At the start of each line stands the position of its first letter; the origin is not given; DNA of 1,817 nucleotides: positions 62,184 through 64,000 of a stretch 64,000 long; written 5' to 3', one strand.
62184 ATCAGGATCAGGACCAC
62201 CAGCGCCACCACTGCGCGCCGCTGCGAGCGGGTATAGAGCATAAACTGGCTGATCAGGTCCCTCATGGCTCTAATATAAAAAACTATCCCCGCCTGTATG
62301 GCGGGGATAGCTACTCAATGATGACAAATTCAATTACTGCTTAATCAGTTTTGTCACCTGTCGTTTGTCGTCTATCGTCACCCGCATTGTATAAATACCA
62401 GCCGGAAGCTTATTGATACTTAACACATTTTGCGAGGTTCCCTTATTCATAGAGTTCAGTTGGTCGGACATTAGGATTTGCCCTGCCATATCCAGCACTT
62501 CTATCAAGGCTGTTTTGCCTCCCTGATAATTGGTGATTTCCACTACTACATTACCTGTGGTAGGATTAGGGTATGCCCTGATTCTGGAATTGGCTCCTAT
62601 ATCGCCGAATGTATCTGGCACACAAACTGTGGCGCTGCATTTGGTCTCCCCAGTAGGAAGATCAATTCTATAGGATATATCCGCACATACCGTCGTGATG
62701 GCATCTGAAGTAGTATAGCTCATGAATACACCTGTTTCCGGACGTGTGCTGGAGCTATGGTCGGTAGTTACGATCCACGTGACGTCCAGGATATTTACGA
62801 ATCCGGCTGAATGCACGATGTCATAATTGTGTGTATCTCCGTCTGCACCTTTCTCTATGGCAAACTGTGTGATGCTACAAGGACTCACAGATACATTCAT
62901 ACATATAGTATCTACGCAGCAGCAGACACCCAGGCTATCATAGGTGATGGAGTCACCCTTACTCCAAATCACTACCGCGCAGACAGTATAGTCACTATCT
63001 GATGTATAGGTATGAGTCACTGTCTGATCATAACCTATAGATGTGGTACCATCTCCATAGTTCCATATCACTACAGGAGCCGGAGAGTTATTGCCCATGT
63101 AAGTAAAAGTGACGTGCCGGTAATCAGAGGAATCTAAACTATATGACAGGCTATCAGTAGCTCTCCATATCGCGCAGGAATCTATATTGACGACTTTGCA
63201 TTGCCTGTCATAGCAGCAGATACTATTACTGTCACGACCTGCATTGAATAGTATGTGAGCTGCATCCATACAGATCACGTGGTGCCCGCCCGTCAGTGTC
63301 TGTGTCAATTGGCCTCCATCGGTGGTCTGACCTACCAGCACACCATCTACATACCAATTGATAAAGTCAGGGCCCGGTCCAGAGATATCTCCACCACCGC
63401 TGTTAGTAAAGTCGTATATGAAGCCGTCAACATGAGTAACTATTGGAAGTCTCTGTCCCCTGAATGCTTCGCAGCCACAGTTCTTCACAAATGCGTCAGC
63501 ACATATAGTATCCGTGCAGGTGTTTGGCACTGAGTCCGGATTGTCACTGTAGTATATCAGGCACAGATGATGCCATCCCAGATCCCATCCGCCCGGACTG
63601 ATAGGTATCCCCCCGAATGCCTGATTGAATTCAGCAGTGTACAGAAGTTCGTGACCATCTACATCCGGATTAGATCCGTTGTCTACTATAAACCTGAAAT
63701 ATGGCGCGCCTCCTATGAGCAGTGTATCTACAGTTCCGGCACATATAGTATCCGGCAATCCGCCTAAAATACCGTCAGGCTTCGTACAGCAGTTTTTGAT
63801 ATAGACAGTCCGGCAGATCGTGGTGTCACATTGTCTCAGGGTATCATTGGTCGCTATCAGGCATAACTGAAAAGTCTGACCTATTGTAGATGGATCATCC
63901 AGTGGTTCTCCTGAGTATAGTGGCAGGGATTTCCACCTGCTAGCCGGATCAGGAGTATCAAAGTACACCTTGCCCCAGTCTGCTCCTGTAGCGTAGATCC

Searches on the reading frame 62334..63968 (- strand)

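Call 93: search_protein_families(library=pfam, proteins=[window:62334-63968:-], max_evalue=0.001)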
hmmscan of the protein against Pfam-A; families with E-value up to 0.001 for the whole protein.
window:62334-63968:- (544 aa): 3 families
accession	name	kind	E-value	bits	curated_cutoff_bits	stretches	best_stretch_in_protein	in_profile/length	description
PF18962.6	Por_Secre_tail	-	3.2e-12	47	27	1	466-542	2-74/75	Secretion system C-terminal sorting domain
PF18911.6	PKD_4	-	4.9e-06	26.9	27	1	300-339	37-74/85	PKD domain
PF00801.26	PKD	-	0.0001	22.6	23.5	1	285-333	16-65/80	PKD domain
